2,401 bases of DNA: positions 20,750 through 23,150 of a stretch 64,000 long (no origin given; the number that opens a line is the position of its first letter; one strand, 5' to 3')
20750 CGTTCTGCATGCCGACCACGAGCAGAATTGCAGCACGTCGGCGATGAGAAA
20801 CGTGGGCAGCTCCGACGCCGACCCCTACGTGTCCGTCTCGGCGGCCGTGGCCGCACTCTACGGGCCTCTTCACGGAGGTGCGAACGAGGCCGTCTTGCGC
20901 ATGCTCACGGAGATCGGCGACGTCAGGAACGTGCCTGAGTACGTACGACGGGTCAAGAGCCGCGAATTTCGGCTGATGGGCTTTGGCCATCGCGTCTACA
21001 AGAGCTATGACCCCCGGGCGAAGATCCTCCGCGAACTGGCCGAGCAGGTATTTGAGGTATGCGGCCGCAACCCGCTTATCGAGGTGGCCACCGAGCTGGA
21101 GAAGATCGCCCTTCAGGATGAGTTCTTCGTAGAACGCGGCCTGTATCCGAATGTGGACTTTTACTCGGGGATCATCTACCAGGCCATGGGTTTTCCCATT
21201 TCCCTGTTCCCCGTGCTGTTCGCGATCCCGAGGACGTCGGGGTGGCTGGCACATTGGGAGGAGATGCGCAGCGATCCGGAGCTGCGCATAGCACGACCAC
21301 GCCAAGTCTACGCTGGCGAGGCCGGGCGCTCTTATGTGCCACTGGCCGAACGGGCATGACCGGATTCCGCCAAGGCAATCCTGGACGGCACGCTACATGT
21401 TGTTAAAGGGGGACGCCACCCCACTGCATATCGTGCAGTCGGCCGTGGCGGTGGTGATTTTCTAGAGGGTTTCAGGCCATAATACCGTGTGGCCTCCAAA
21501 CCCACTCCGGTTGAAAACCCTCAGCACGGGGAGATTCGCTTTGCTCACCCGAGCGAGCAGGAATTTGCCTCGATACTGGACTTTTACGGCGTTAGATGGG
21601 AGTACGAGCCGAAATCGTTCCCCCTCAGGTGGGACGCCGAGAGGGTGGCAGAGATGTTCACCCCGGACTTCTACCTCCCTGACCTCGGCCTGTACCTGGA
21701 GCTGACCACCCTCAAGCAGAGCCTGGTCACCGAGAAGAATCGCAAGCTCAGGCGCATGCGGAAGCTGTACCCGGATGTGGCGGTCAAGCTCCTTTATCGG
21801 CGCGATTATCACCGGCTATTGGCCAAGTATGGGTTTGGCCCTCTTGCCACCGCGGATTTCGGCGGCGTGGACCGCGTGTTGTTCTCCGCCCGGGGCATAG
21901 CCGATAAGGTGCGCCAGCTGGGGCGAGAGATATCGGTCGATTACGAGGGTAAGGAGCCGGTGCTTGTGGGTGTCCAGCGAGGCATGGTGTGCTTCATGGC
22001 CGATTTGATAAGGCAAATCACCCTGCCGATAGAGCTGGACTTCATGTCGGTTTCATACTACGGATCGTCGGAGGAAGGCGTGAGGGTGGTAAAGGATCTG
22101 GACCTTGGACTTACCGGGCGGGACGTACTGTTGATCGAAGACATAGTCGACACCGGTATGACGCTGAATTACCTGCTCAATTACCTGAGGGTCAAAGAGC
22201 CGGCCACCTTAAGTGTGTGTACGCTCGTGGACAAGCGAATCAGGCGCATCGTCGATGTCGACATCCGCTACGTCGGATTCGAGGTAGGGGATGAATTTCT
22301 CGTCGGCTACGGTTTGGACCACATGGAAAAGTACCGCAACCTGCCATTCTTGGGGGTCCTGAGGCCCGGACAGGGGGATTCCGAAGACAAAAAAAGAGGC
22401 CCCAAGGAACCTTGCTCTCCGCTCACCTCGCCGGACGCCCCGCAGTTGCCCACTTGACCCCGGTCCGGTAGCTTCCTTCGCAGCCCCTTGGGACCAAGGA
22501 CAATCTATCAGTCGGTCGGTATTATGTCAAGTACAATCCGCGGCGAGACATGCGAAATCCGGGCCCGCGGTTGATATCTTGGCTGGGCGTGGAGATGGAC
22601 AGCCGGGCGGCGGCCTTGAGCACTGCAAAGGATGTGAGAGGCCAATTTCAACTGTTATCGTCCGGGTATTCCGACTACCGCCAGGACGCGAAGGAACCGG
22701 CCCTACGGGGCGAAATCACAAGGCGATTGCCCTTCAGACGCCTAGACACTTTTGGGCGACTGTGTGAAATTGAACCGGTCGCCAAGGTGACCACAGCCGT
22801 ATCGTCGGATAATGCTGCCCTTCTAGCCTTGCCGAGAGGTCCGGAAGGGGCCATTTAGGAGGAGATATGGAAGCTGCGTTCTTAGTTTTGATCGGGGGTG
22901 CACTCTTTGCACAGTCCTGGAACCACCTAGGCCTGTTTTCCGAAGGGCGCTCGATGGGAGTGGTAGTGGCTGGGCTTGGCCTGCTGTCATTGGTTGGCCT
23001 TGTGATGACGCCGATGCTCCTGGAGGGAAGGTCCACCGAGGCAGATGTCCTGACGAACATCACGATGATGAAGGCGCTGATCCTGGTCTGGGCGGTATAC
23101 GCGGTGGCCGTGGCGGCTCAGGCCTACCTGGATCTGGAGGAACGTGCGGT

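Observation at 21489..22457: Hypoxanthine phosphoribosyltransferase fused to an unrelated ~125-aa N-terminal domain with a PD-(D/E)xK-like pattern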

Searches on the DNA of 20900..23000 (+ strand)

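Call 31: search_rna_families(source=window, start=20900, end=23000, threshold=evalue, max_evalue=1)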
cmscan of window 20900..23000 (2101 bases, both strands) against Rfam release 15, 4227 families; matches with E-value up to 1: 1.
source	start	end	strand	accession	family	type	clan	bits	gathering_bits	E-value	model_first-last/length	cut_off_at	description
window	22042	22093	+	RF01747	msiK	Cis-reg;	-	17.5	33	0.48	1-60/60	no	msiK RNA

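Call 80: search_rna_families(sources=[L096, L098, L099, L001, L086], threshold=evalue, max_evalue=0.1)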
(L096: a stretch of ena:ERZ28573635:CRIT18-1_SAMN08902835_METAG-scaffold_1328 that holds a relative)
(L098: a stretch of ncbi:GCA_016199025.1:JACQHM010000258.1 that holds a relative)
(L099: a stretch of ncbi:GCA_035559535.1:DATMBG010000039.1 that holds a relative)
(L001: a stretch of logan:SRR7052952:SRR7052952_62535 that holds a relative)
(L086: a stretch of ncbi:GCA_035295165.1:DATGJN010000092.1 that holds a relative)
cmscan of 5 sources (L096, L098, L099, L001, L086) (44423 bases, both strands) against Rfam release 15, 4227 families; matches with E-value up to 0.1: 1.
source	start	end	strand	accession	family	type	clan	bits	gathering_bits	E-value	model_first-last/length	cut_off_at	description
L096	2929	2992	+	RF02746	AsrC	Gene; antisense;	-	21.6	111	0.015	49-112/886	no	antisense RNA of rseC mRNA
